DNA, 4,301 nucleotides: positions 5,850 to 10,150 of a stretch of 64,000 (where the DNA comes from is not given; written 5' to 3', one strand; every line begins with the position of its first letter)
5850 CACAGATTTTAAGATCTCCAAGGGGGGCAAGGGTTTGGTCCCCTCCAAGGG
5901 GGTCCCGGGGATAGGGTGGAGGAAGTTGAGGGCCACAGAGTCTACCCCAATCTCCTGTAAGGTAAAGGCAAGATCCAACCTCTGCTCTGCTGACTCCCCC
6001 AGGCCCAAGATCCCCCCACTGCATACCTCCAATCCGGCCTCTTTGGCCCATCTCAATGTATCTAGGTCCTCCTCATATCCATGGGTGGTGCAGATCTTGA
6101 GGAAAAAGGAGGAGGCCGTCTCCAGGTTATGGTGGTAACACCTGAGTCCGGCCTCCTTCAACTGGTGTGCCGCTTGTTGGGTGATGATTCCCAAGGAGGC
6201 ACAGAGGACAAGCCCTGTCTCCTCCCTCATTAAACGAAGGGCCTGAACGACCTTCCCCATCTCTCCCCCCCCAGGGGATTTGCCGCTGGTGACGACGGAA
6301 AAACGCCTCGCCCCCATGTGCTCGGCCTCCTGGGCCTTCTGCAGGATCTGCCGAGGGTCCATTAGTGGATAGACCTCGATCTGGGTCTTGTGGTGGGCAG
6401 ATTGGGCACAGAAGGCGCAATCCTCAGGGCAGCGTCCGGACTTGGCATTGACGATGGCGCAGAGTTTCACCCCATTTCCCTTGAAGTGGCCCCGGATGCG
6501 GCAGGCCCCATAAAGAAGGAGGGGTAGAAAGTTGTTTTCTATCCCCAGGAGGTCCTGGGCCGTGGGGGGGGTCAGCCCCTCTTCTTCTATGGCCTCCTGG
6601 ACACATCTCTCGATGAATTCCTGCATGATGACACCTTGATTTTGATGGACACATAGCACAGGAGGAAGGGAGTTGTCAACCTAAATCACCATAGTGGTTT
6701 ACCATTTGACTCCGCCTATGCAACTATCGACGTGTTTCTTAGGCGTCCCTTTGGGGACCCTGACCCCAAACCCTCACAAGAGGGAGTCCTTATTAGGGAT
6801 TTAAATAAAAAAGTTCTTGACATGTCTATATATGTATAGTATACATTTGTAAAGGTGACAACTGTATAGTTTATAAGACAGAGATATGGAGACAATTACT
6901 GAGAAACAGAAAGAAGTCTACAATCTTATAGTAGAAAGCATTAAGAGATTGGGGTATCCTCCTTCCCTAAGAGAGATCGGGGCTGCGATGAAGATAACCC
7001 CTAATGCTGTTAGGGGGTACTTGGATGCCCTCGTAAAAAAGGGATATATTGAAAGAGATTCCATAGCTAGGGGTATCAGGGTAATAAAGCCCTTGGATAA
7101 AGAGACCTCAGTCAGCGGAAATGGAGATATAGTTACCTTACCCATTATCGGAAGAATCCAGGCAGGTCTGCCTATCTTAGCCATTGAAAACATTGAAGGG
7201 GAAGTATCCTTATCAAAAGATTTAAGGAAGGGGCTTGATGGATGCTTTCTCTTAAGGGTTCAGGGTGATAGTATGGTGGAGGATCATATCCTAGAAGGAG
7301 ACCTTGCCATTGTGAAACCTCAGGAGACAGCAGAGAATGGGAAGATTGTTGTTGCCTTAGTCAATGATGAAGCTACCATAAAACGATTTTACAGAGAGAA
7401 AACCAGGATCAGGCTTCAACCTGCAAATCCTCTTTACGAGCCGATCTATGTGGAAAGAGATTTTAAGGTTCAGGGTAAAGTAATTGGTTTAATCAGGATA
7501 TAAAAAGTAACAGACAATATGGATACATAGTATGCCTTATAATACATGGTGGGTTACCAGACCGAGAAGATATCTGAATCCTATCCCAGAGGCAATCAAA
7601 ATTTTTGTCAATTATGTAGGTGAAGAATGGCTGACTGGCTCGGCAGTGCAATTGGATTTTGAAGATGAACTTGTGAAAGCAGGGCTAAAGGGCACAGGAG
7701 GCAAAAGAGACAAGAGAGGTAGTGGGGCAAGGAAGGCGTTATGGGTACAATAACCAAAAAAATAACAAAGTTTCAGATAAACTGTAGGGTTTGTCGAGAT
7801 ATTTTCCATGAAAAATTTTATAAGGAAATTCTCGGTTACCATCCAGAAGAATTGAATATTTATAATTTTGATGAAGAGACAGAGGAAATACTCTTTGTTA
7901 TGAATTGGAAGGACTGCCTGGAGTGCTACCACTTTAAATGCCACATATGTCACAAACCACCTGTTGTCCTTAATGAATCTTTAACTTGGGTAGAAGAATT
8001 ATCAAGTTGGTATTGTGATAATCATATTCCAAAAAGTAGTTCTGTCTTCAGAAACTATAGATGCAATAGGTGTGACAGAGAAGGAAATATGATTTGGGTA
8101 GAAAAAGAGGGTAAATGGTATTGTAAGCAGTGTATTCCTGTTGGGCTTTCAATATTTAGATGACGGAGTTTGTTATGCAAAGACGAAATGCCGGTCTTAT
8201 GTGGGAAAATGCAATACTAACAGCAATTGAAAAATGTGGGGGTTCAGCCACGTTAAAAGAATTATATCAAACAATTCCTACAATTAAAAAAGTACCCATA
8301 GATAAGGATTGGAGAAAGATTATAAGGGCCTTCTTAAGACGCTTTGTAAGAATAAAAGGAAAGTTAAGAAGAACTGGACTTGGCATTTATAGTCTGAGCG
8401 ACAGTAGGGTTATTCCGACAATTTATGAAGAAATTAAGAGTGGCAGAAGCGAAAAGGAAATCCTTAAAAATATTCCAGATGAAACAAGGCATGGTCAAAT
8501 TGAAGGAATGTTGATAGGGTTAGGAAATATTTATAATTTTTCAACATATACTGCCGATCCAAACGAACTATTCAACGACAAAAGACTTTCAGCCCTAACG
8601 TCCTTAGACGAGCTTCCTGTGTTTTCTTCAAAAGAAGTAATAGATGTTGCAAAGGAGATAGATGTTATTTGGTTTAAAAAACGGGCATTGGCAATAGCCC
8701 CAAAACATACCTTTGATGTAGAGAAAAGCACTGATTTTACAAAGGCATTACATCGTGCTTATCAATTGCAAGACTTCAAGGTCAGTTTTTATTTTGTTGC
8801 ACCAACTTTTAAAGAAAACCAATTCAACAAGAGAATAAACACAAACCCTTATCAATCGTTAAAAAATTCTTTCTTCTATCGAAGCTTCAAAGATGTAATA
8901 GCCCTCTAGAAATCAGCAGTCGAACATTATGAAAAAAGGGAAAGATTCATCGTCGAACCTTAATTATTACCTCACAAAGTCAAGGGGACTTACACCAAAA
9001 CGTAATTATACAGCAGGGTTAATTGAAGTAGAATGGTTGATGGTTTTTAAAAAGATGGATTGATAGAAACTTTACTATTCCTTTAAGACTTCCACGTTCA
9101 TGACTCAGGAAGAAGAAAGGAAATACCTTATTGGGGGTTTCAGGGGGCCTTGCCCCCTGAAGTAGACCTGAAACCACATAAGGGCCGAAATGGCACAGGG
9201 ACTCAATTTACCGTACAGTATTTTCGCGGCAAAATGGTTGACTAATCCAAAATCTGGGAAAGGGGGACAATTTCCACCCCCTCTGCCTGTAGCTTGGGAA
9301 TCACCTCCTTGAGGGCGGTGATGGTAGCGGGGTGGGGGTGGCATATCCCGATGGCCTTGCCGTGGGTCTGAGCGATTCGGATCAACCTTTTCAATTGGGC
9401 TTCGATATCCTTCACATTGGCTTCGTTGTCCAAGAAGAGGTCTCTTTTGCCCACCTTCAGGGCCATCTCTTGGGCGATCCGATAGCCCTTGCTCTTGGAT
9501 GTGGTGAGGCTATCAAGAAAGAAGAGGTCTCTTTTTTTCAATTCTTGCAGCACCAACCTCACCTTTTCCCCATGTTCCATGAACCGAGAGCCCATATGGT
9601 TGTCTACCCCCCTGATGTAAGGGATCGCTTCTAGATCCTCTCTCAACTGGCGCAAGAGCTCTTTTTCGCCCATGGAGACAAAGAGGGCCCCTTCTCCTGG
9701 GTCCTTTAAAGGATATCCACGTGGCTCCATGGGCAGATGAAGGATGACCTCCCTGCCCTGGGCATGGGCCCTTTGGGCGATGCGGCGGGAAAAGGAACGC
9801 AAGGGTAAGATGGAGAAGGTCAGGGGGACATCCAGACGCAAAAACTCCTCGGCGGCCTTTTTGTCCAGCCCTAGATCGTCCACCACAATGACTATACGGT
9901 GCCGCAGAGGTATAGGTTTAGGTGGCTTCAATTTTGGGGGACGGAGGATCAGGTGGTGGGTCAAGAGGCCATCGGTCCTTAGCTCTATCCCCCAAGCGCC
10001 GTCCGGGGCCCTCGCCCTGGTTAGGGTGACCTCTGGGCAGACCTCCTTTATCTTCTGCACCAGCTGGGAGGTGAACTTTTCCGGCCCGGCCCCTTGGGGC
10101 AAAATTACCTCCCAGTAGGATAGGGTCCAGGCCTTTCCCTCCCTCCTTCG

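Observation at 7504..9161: Low-GC three-gene cassette directly downstream of lexA: small ORF, multi-CxxC zinc-ribbon protein and Mrr_N-like winged-helix protein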

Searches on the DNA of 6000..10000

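Call 98: search_rna_families(source=window, start=6000, end=10000, threshold=evalue, max_evalue=1)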
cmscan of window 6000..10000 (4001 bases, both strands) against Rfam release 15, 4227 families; matches with E-value up to 1: 1.
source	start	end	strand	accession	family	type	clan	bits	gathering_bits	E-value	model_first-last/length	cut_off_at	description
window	6620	6662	+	RF00157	SNORD39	Gene; snRNA; snoRNA; CD-box;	CL00057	19.5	35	0.97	1-80/80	no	Small nucleolar RNA SNORD55/SNORD39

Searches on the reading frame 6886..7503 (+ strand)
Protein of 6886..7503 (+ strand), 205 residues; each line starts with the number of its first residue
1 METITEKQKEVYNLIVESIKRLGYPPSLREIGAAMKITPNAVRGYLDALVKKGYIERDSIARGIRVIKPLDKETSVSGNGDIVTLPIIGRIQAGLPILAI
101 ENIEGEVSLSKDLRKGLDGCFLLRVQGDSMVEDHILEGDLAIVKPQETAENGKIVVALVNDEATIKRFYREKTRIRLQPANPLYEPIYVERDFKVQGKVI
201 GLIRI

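Call 3: search_protein_families(library=pfam, proteins=[window:6886-7503:+], max_evalue=1)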
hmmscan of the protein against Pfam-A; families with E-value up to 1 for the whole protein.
window:6886-7503:+ (205 aa): 10 families
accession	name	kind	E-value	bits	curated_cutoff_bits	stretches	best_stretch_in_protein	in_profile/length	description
PF00717.28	Peptidase_S24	-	7.2e-36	122.8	23.3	1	86-200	1-116/116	Peptidase S24-like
PF01726.22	LexA_DNA_bind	-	2.3e-18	66.2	23.7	1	1-59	1-60/65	LexA DNA binding domain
PF04703.18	FaeA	-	0.00016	22.4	20.7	1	13-65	3-55/62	FaeA-like protein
PF01047.28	MarR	-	0.0016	18.7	24.6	1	25-57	17-49/59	MarR family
PF09339.16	HTH_IclR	-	0.0017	18.6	22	1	25-58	18-51/52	IclR helix-turn-helix domain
PF13412.12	HTH_24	-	0.0038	17.2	21.9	1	27-56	19-48/48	Winged helix-turn-helix DNA-binding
PF12802.13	MarR_2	-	0.013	16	27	1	25-57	20-52/61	MarR family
PF00392.27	GntR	-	0.033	14.3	27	1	26-58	25-57/64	Bacterial regulatory proteins, gntR family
PF04539.22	Sigma70_r3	-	0.038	14.5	25.3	1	16-48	11-43/78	Sigma-70 region 3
PF09012.17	FeoC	-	0.13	12.9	21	1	27-57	16-46/69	FeoC like transcriptional regulator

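Call 4: search_protein_families(library=padloc, proteins=[window:6886-7503:+], max_evalue=1)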
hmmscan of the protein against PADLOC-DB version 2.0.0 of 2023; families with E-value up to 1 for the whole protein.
window:6886-7503:+ (205 aa): 1 family
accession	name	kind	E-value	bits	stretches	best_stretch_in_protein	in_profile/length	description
PDLC03201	Specificity_I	-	0.003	15.2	1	132-166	102-136/201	Type I specificity subunit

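Call 5: search_protein_families(library=ncbifam, proteins=[window:6886-7503:+], max_evalue=1)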
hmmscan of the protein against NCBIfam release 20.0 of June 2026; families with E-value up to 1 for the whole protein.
window:6886-7503:+ (205 aa): 6 families
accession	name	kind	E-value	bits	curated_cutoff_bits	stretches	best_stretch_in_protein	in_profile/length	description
TIGR00498.1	lexA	equivalog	6.4e-62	208.8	110.95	1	1-204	1-200/203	transcriptional repressor LexA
NF007621.2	PRK10276.1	subfamily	6.3e-22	77.8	110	1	92-203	1-114/115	translesion error-prone DNA polymerase V autoproteolytic subunit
NF051876.1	transXXX_HumD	equivalog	1e-05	25.5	120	1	94-178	2-84/129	HumD family translesion DNA polymerase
NF053609.1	Sul12a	equivalog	0.0042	17.3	150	1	27-60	21-54/103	Sul12a family chromatin-organizing protein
NF050133.1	TransRegFabT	equivalog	0.087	13.1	200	1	30-68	48-86/138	fatty acid biosynthesis transcriptional regulator FabT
NF052281.1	rhizopine_MocR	equivalog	0.094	11.3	650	1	26-63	43-80/479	rhizopine catabolism transcriptional regulator MocR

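Call 6: search_protein_families(library=phrogs, proteins=[window:6886-7503:+], max_evalue=1)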
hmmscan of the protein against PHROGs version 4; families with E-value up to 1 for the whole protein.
window:6886-7503:+ (205 aa): 20 families
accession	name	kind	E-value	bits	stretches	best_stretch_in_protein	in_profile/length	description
phrog_4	-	transcription regulation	1.5e-28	100.9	1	69-204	204-337/400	transcriptional repressor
phrog_811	-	DNA, RNA and nucleotide metabolism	1.6e-23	83.8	1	87-204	15-133/140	UmuD-like protein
phrog_3502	-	unknown function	1.9e-14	54.9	1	1-68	46-115/131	-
phrog_8558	-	unknown function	6.5e-14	53.2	1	119-201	19-106/114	-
phrog_6201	-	transcription regulation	5.5e-11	43.4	1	120-202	28-114/121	CI-like repressor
phrog_362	-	transcription regulation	1.6e-10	42.2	1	1-73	1-75/106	transcriptional repressor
phrog_24920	-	unknown function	1.4e-08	35.7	1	1-67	1-69/125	-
phrog_10470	-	DNA, RNA and nucleotide metabolism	1.6e-07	32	1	130-189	1-59/79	UmuD-like protein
phrog_2030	-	transcription regulation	0.0029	18.3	1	7-59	11-63/202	transcriptional regulator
phrog_6336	-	unknown function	0.015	16.6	1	25-61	28-65/81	-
phrog_33699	-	unknown function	0.028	14.9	1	7-46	80-119/213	-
phrog_1123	-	unknown function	0.034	15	1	4-57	29-78/112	-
phrog_36008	-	unknown function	0.036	14.3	1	26-61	63-98/345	-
phrog_30286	-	unknown function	0.051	12.8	1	4-57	357-410/590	-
phrog_428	-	DNA, RNA and nucleotide metabolism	0.12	12.5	1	4-60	103-162/455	replication initiation protein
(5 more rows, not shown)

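Call 67: find_encoding_contigs(protein=window:6886-7500:+, flank=5000, max_places=6)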
Protein window:6886-7500:+ (205 aa): no gene with exactly this product is on record in the collection.

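Call 82: list_cluster_members(proteins=[window:6886-7500:+, window:7741-8160:+, window:7532-7750:+, window:9242-10453:-, window:8175-8906:+])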
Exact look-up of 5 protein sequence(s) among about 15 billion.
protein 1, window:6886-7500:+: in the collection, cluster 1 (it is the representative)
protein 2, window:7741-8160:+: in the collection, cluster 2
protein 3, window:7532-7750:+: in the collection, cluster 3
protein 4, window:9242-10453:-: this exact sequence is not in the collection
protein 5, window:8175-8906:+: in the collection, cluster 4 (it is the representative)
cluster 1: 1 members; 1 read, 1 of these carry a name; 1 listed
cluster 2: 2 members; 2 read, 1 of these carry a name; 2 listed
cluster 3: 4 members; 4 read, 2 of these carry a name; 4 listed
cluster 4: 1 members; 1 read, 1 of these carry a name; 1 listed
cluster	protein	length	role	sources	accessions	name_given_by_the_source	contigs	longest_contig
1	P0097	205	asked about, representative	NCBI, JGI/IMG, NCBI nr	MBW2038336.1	MAG: transcriptional repressor LexA [Deltaproteobacteria bacterium] | transcriptional repressor LexA [Deltaproteobacteria bacterium]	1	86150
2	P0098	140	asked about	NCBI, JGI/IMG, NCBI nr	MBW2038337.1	MAG: hypothetical protein JRI46_01885 [Deltaproteobacteria bacterium] | hypothetical protein [Deltaproteobacteria bacterium]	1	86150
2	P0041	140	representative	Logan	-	-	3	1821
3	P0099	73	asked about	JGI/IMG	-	-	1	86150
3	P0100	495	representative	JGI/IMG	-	hypothetical protein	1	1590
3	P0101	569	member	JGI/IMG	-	hypothetical protein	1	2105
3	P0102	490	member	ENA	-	-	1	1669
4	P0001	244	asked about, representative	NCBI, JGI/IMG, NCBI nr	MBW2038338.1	MAG: hypothetical protein JRI46_01890 [Deltaproteobacteria bacterium] | hypothetical protein [Deltaproteobacteria bacterium]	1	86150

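Call 84: search_protein_families(library=pfam, proteins=[P0101, P0100, P0102], max_evalue=0.1)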
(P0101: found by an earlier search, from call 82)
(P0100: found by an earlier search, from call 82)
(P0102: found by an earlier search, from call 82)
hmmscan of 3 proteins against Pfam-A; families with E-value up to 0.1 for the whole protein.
P0101 (569 aa): 2 families
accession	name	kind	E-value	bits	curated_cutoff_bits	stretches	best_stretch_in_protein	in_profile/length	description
PF09491.16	RE_AlwI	-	7.8e-08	32.1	23.1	1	77-203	4-132/441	AlwI restriction endonuclease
PF09254.17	FokI_cleav_dom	-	0.015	15.2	25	1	457-555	71-183/188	FokI, cleavage domain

P0100 (495 aa): 2 families
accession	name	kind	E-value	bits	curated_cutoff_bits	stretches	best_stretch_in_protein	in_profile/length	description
PF09491.16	RE_AlwI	-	7.3e-08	32.2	23.1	1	4-129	5-132/441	AlwI restriction endonuclease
PF09254.17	FokI_cleav_dom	-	0.011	15.7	25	1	383-481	71-183/188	FokI, cleavage domain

P0102 (490 aa): 3 families
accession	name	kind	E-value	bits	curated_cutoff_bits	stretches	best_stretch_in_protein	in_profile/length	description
PF09491.16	RE_AlwI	-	3.4e-06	26.8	23.1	1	82-203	9-132/441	AlwI restriction endonuclease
PF25481.1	Nucleoprot-TPR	-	0.032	14.7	27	1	167-199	28-59/80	Nucleoprotein TPR-like domain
PF09661.15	DUF2398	-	0.059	12.9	26.9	0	299-341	16-57/363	Protein of unknown function (DUF2398)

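Call 85: find_encoding_contigs(protein=P0102, flank=3000, max_places=3)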
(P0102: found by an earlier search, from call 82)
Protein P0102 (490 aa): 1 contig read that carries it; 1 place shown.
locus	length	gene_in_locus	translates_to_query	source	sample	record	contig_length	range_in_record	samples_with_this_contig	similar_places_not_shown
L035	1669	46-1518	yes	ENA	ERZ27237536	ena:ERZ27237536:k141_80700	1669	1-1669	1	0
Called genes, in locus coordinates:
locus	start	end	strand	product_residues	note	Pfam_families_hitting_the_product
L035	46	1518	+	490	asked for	PF09491:RE_AlwI (weak), PF09254:FokI_cleav_dom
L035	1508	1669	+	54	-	?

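Call 86: find_encoding_contigs(protein=P0101, flank=3000, max_places=3)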
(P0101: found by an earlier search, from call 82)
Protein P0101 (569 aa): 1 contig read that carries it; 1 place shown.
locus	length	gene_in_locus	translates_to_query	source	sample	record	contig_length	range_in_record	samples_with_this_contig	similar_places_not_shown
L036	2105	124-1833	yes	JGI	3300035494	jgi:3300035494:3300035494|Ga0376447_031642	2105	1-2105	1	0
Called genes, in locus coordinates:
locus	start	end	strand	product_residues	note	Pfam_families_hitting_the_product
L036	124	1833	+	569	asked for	PF09491:RE_AlwI, PF09254:FokI_cleav_dom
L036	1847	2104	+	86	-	?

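Call 110: search_dna_similar(query=P0101, collection=plasmids, mode=protein, max_evalue=0.00001, max_rows=10)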
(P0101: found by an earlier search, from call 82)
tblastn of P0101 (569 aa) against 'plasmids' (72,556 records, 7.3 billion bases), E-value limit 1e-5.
Records with a match: 15; places in all: 15; records where one place covers at least 80% of the query: 0.
Best place of each record, by identity: <60% 15.
By first word of the organism name: Geobacillus 6; Planococcus 3; Bacillus 3; Exiguobacterium 2; Priestia 1.
By predicted mobility (MOB-suite, as given by PLSDB): non-mobilizable 11; mobilizable 4.
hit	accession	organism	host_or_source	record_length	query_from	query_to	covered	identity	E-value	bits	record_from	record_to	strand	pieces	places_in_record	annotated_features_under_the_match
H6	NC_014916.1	Geobacillus sp. Y412MC52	Obsidian Hot Spring in Yellowstone ...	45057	6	182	31%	33.0%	7e-15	86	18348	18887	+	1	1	AlwI family type II restriction endonuclease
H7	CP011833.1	Geobacillus sp. 12AMOR1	-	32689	6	182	31%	33.0%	7e-15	86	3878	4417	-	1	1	AlwI restriction endonuclease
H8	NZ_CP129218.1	Geobacillus zalihae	cell culture,compost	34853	6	182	31%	33.0%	7e-15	86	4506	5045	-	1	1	AlwI family type II restriction endonuclease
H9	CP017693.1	Geobacillus lituanicus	single cell,high-temperature oilfield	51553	6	182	31%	33.0%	7e-15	86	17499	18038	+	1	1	restriction endonuclease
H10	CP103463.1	Geobacillus sp. CX412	-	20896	6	182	31%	32.4%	9e-15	86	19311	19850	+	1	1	record has no annotation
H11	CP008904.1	Geobacillus sp. LC300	-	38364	6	182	31%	32.2%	4e-14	84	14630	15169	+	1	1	none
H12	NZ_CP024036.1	Priestia aryabhattai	single cell,enriched culture of compost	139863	6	181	31%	31.5%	2e-13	81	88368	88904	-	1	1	AlwI family type II restriction endonuclease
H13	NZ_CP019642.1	Planococcus lenghuensis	whole organism,crude oil-contamination ...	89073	6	181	31%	30.2%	3e-14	84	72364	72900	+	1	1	AlwI family type II restriction endonuclease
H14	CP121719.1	Bacillus subtilis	cell culture,Kantong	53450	6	182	31%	29.8%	6e-10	70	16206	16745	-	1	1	AlwI family type II restriction endonuclease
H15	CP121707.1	Bacillus subtilis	cell culture,Kantong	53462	6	182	31%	29.8%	6e-10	70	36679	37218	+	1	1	AlwI family type II restriction endonuclease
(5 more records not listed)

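Call 111: get_annotated_region(hit=H6, flank=4000)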
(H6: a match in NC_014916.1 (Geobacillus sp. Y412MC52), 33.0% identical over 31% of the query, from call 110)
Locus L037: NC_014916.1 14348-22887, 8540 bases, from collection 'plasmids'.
description: Geobacillus sp. Y412MC52 plasmid pGYMC5201, complete sequence
organism: Geobacillus sp. Y412MC52 (NCBI taxid 550542)
taxonomy: Bacteria; Bacillota; Bacilli; Bacillales; Bacillaceae; Geobacillus; Geobacillus sp. Y412MC52
host: -; source: Obsidian Hot Spring in Yellowstone National Park; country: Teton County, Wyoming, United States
typing (MOB-suite, as given by PLSDB): non-mobilizable; replicon rep_cluster_349
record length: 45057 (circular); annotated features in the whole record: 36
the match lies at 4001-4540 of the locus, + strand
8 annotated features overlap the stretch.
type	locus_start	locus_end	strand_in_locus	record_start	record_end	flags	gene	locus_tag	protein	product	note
CDS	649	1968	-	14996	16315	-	-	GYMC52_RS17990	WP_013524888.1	hypothetical protein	-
CDS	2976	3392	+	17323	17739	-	-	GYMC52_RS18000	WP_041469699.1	very short patch repair endonuclease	-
CDS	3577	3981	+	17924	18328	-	-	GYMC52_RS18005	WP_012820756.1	hypothetical protein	-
CDS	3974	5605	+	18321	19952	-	-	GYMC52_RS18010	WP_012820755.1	AlwI family type II restriction endonuclease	-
CDS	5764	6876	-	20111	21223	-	-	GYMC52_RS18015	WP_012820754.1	DNA cytosine methyltransferase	-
CDS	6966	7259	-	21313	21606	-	-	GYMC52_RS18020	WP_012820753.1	hypothetical protein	-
CDS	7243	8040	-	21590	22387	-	-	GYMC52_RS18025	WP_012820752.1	ParA family protein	-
CDS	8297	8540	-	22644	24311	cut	-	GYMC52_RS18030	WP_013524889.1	IS1634 family transposase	-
